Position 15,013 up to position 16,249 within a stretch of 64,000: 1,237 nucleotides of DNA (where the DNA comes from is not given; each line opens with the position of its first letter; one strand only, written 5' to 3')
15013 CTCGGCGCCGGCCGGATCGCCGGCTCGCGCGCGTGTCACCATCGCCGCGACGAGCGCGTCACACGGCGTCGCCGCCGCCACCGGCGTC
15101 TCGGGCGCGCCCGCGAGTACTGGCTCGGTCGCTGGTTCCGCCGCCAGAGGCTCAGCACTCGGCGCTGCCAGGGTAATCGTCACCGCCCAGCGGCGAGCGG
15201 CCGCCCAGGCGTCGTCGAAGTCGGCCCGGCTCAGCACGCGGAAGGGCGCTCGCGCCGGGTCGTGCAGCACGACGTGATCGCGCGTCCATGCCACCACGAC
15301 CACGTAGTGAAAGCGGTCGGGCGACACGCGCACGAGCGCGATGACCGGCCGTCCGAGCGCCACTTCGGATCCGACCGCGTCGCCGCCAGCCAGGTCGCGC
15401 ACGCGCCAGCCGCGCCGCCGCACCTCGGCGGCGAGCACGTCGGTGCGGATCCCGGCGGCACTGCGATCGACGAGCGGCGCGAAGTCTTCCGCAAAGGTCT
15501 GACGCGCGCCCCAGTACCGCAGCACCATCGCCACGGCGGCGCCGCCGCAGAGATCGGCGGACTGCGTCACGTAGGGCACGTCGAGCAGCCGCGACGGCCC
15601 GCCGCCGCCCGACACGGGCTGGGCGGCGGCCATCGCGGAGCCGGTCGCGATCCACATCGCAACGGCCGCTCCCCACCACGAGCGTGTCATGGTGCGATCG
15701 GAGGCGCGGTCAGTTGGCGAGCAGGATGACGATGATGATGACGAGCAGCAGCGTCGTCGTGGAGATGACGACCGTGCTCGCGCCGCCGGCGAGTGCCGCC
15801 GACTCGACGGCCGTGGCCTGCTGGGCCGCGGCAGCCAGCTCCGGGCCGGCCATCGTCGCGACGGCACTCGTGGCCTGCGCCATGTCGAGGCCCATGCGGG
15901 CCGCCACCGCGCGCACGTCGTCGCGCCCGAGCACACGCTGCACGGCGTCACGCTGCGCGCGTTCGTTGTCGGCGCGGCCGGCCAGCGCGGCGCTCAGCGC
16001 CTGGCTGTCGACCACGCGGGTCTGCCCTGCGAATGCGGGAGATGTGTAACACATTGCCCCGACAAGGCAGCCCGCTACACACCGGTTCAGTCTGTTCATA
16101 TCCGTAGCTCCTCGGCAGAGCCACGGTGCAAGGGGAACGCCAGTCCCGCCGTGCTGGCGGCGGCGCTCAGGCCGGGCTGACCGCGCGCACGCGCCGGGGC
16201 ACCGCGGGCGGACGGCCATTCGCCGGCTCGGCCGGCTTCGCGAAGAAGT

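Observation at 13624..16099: C39-like cysteine peptidase fused to TPR + POTRA + Omp85-type barrel, paired with a tail-anchored mini-protein carrying a Gly-Gly site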

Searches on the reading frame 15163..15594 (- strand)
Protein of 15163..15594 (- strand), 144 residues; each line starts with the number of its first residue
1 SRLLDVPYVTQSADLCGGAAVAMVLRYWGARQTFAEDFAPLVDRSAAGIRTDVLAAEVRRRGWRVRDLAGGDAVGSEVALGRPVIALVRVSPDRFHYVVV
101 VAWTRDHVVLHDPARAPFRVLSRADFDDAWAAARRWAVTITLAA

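Call 30: search_solved_structures(query=window:15163-15594:-, max_evalue=10, show_alignments=4)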
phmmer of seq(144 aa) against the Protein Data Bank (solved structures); distinct sequences matched with E-value up to 10: 5.
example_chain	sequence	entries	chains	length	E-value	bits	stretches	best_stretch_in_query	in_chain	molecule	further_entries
8hf6_A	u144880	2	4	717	0.13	15.7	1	16-133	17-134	Competence factor transporting ATP-binding protein/permease ComA | Transport/processing ATP-binding protein ComA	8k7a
8hf4_A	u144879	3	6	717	0.13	15.7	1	16-133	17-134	Transport/processing ATP-binding protein ComA | Competence factor transporting ATP-binding protein/permease ComA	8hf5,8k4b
8hf7_A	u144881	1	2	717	0.13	15.6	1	16-133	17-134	Competence factor transporting ATP-binding protein/permease ComA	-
5xe8_A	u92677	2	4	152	0.94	12.9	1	15-132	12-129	Putative ABC transporter, ATP-binding protein ComA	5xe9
3k8u_A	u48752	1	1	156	0.98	12.8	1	15-132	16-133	Putative ABC transporter, ATP-binding protein ComA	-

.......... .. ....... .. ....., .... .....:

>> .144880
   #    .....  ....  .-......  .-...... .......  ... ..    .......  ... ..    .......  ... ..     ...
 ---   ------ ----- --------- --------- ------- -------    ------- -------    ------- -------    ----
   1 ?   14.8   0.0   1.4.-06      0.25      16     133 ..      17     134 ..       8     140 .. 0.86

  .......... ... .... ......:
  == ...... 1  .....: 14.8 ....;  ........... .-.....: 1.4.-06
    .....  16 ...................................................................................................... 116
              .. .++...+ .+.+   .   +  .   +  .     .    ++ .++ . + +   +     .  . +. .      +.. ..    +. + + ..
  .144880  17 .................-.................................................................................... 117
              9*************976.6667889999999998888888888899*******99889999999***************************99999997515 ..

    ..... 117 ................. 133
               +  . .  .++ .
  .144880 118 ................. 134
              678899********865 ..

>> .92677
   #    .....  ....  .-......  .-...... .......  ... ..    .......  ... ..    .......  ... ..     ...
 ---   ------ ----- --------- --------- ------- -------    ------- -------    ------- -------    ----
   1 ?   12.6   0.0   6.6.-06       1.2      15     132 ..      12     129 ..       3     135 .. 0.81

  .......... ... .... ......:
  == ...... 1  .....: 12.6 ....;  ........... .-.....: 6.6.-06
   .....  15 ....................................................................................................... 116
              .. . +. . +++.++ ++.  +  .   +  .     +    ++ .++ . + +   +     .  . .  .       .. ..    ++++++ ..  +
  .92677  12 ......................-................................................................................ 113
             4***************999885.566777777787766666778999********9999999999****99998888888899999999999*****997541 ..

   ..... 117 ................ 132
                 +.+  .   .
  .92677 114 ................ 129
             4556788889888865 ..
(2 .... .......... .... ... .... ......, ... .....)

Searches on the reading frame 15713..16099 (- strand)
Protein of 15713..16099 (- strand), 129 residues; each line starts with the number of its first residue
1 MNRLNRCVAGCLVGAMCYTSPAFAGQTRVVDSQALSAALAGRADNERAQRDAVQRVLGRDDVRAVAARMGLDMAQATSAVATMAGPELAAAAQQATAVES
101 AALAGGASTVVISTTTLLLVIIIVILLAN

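Call 5: search_protein_families(library=pfam, proteins=[window:15713-16099:-], max_evalue=1)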
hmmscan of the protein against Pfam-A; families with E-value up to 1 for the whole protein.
window:15713-16099:- (129 aa): 2 families
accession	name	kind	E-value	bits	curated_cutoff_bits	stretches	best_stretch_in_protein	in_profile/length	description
PF20332.3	DUF6627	-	6.7e-06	26.6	27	1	44-122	34-107/125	Family of unknown function (DUF6627)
PF17410.7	Stevor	-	0.94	9.4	25.4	0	32-127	155-253/275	Subtelomeric Variable Open Reading frame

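Call 6: search_protein_families(library=ncbifam, proteins=[window:15713-16099:-], max_evalue=1)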
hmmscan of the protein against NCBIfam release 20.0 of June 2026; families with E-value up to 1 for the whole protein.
window:15713-16099:- (129 aa): 2 families
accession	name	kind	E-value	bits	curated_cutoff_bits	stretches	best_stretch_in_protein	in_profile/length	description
NF033919.1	PA2779_fam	subfamily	3.5e-10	40.1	40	1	11-126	5-112/123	PA2779 family protein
TIGR01477.1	RIFIN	paralog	0.089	12.5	176.95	1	63-125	267-330/356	variant surface antigen, rifin family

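Call 31: find_homologous_proteins(query=window:15713-16099:-, max_evalue=0.001)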
Query window:15713-16099:- (129 aa): 249 proteins with E <= 0.001 among 2741 candidates; the best 120 are listed.
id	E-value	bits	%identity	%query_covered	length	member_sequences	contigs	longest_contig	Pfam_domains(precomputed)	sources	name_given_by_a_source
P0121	1.3e-66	239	98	100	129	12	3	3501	PF20332.4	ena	-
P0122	6.8e-57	208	84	88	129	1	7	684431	PF20332.4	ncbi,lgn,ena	-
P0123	4.8e-54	199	82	88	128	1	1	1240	-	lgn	-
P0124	3.6e-53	196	80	88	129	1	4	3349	-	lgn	-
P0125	3.3e-52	193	81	88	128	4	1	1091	PF20332.4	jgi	jgi:hypothetical protein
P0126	5.5e-44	167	95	66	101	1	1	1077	PF20332.4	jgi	jgi:hypothetical protein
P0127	7.3e-36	141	63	87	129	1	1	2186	PF20332.4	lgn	-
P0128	1.7e-35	139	62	79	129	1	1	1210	-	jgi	jgi:hypothetical protein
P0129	4.9e-35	138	65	88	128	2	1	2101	-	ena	-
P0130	6.8e-35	138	62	88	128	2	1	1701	PF20332.4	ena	-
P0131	2.8e-33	132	57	84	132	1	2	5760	PF20332.4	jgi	-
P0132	3.5e-33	132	58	88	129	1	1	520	-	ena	-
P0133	3.7e-33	132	53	69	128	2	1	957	PF20332.4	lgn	-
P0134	3.8e-33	132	56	88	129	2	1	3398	-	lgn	-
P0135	4.2e-33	132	58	90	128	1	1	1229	PF20332.4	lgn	-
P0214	2.2e-19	88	48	78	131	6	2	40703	-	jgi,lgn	jgi:uncharacterized protein YpuA (DUF1002 family)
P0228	7.7e-19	86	45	73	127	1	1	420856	-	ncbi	-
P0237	1.5e-18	85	43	88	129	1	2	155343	PF20332.4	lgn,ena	-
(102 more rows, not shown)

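Call 41: search_protein_representatives(alignment_id=A2)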
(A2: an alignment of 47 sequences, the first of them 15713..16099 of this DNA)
Query: 47 sequences, 128 profile positions. Proteins with E-value up to 0.001 (for the whole library): 1392; up to 1e-10: 663; up to 1e-30: 62. The best 150 are listed.
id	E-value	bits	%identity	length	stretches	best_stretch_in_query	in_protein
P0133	8.6e-45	167.9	-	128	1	1-128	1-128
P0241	2.7e-44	166.3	-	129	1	1-127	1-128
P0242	1.2e-43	164.2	-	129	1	1-127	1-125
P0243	1.6e-43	163.8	-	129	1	1-127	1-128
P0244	8.5e-42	158.2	-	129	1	1-127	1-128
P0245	1.3e-41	157.6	-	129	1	1-127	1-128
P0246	2.1e-40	153.7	-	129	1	1-127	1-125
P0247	2.5e-38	147.0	-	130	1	1-127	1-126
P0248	9.2e-38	145.2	-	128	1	2-127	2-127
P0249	1.0e-37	145.0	-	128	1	4-127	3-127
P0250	1.9e-37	144.2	-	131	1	1-127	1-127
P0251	3.2e-37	143.4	-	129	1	1-127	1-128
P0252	1.4e-36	141.4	-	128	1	1-127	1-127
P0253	2.7e-36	140.4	-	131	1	1-127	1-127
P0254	2.9e-36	140.3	-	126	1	1-128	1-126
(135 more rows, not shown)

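Call 43: predict_structure(alignment_id=A2)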
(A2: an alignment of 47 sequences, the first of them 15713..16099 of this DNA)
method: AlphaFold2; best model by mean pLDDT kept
length: 129 residues; sequences in the alignment: 47
mean_pLDDT: 68.4   pTM: 0.54
mean pLDDT of the five models: 68.4, 68.1, 64.2, 61.7, 57.5
residues with pLDDT >= 90: 0; 70-90: 74; 50-70: 27; < 50: 28
segments of 3 or more residues with pLDDT < 50: 1-6, 16-28, 107-112
pLDDT, mean of each block of 10 residues (from residue 1): 48 48 46 77 85 84 77 82 81 77 55 63 67
secondary structure, 60 per line:
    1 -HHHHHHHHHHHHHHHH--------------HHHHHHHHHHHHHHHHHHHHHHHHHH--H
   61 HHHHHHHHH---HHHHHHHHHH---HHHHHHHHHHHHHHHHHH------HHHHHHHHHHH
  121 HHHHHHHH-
elements in order: H2-17 H32-57 H60-69 H73-82 H86-103 H110-128

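Call 44: find_encoding_contigs(protein=P0228, flank=4000, max_places=2)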
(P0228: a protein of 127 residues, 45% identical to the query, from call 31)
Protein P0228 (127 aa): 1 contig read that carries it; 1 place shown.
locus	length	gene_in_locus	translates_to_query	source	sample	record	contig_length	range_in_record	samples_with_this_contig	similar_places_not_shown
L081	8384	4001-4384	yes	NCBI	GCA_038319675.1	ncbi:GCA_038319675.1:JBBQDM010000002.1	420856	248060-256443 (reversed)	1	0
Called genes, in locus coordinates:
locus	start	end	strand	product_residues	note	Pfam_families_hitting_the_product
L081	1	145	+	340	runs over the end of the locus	-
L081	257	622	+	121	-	PF06094:GGACT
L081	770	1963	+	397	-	PF00108:Thiolase_N, PF00109:ketoacyl-synt (weak), PF02803:Thiolase_C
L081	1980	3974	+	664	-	PF03412:Peptidase_C39, PF12385:Peptidase_C70 (weak), PF13529:Peptidase_C39_2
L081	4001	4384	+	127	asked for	-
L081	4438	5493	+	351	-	PF00180:Iso_dh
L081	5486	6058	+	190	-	PF01227:GTP_cyclohydroI, PF14489:QueF (weak)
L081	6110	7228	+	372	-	PF13424:TPR_12 (faint), PF14559:TPR_19 (faint), PF07719:TPR_2 (faint), PF13181:TPR_8 (faint), PF13428:TPR_14 (faint), PF13432:TPR_16 (faint), PF13374:TPR_10 (faint), PF17874:TPR_MalT (weak), +1 more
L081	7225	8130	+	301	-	PF13519:VWA_2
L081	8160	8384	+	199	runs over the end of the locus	-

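Call 45: find_encoding_contigs(protein=P0214, flank=4000, max_places=2)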
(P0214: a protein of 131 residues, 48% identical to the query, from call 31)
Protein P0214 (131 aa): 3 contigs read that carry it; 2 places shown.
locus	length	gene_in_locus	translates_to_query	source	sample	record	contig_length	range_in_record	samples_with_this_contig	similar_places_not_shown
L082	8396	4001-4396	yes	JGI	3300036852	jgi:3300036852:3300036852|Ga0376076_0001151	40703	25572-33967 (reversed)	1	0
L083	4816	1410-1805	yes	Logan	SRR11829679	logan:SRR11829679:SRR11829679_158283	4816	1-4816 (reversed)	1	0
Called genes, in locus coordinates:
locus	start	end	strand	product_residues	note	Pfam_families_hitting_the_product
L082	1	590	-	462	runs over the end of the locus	PF00324:AA_permease, PF13520:AA_permease_2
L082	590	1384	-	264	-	-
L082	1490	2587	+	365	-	PF14716:HHH_8, PF02811:PHP (weak)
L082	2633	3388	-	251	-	PF13489:Methyltransf_23 (faint), PF13847:Methyltransf_31 (faint), PF13649:Methyltransf_25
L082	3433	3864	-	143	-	PF19135:DUF5818 (weak)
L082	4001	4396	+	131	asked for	-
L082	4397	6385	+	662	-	PF03412:Peptidase_C39, PF12385:Peptidase_C70 (weak), PF13529:Peptidase_C39_2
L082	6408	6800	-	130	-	-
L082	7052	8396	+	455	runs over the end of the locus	PF01408:GFO_IDH_MocA, PF19051:GFO_IDH_MocA_C2, PF22725:GFO_IDH_MocA_C3 (weak)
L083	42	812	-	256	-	PF13489:Methyltransf_23 (faint), PF13649:Methyltransf_25, PF13847:Methyltransf_31 (faint)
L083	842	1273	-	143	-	PF19135:DUF5818 (weak)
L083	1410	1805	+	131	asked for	-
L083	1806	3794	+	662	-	PF03412:Peptidase_C39, PF12385:Peptidase_C70 (weak), PF13529:Peptidase_C39_2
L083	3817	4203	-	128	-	-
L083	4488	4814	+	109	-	?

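Call 46: find_encoding_contigs(protein=P0237, flank=4000, max_places=2)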
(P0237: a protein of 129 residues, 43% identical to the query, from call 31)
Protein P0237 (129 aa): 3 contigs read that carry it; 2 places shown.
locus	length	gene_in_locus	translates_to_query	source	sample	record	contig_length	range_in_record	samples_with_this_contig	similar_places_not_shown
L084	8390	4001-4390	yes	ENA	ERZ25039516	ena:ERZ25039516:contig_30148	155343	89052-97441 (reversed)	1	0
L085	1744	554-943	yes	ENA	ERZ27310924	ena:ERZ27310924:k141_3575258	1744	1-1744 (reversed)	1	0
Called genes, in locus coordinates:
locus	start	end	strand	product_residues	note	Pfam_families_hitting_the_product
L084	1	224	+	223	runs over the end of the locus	PF08808:RES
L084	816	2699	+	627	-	PF02687:FtsX, PF12704:MacB_PCD, PF02687:FtsX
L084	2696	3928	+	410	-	PF00437:T2SSE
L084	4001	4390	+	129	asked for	PF20332:DUF6627 (weak)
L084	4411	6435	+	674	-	PF03412:Peptidase_C39, PF12385:Peptidase_C70 (weak), PF13529:Peptidase_C39_2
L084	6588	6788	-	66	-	PF04397:LytTR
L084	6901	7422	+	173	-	-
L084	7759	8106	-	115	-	PF06580:His_kinase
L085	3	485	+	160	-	?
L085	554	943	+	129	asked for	PF20332:DUF6627 (weak)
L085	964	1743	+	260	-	?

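Call 48: search_protein_families(library=ncbifam, alignment_id=A2, max_evalue=0.01)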
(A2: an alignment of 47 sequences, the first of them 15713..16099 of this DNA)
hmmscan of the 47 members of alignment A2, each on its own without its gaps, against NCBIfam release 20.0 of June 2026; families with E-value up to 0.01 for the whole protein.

A. member 1, window:15713-16099:- (129 aa): 1 family
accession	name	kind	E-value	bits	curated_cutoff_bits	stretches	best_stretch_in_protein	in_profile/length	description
NF033919.1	PA2779_fam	subfamily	3.5e-10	40.1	40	1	11-126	5-112/123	PA2779 family protein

B. families by the number of members that match (of 47 scanned): 11 families
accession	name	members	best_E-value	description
NF033919.1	PA2779_fam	47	3.2e-15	PA2779 family protein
NF042931.1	SAG1386_EF1546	7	0.00093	SAG1386/EF1546 family surface-associated protein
TIGR01477.1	RIFIN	4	0.0029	variant surface antigen, rifin family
NF002695.0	PRK02487.1-4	1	0.00055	heme-degrading domain-containing protein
NF010402.0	PRK13826.1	1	0.00069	Dtr system oriT relaxase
NF047371.1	FlcA_CTERM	1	0.0011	periplasmic flagellar collar protein FlcA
TIGR03890.1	nif11_cupin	1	0.004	Nif11 domain/cupin domain-containing protein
NF007347.1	PRK09837.1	1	0.0048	Cu(I)/Ag(I) efflux RND transporter outer membrane protein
NF008279.0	PRK11057.1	1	0.0086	ATP-dependent DNA helicase RecQ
NF041331.1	LigA_Halo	1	0.009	ATP-dependent DNA ligase LigA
TIGR02768.1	TraA_Ti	1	0.0099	Ti-type conjugative transfer relaxase TraA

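Call 57: fold_search(model_id=the predicted structure, library=pdb)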
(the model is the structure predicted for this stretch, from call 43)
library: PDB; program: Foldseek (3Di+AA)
matches with E <= 10: 15; with E <= 0.001: 0
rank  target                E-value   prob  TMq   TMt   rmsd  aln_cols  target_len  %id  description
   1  7unj_B                4.0e+00  0.13  0.27  0.18  10.9        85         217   15  De novo designed chlorophyll dimer protein with Zn pheophorbide a methyl ester matching geometry of purple bacterial s (released 2023-04-19)
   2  4rgl                  5.0e+00  0.08  0.24  0.13   6.6        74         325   19  Crystal structure of a Fic family protein (Dde_2494) from Desulfovibrio desulfuricans G20 at 2.70 A resolution (released 2014-10-29)
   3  1de4_C                5.9e+00  0.06  0.22  0.05  13.4        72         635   18  HEMOCHROMATOSIS PROTEIN HFE COMPLEXED WITH TRANSFERRIN RECEPTOR (released 2000-01-19)
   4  9dis_A                5.9e+00  0.05  0.21  0.23  13.0       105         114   19  Cryo-EM structure of the heme/hemoglobin transporter ChuA, in complex with de novo designed binder H3 (released 2025-05-21)
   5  2l7n_MODEL_1_A        5.9e+00  0.04  0.22  0.17  13.1       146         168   13  Solution Structure of the R5 Domain of Talin (released 2011-12-14)
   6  1lq7_MODEL_1_A        6.6e+00  0.18  0.35  0.60   4.2        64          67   12  De Novo Designed Protein Model of Radical Enzymes (released 2002-06-05)
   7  3glf_A                7.0e+00  0.08  0.30  0.13  11.3        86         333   12  Crystal Structure of the Ecoli Clamp Loader Bound to Primer-Template DNA (released 2009-05-26)
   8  7unh_B                7.4e+00  0.05  0.27  0.16  12.2       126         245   14  De novo designed chlorophyll dimer protein in apo state, SP2 (released 2023-04-19)
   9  2kub_MODEL_1_A        7.8e+00  0.09  0.27  0.40  11.6        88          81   16  Solution structure of the alpha subdomain of the major non-repeat unit of Fap1 fimbriae of Streptococcus paras (released 2010-07-21)
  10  6n4n_F                8.3e+00  0.07  0.27  0.19   9.3        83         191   12  Crystal structure of the designed protein DNCR2/danoprevir/NS3a complex (released 2019-09-11)
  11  6hmj_A                9.3e+00  0.10  0.37  0.16   5.7        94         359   18  Structure of an RNA-binding Light-Oxygen-Voltage Receptor (released 2019-08-28)
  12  4m70_A                9.3e+00  0.08  0.32  0.37   6.3        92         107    8  Crystal structure of potato Rx-CC domain in complex with RanGAP2-WPP domain (released 2013-11-13)
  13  1iqp_A                9.3e+00  0.07  0.29  0.13   9.1        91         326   15  Crystal Structure of the Clamp Loader Small Subunit from Pyrococcus furiosus (released 2001-09-19)
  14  8trd_A                9.3e+00  0.02  0.20  0.07   8.6       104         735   10  mGluR3 class 1 in the presence of the antagonist LY 341495 (released 2024-07-31)
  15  6e6a_B                9.8e+00  0.03  0.20  0.17  14.6        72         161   14  Triclinic crystal form of IncA G144A point mutant (released 2019-07-10)
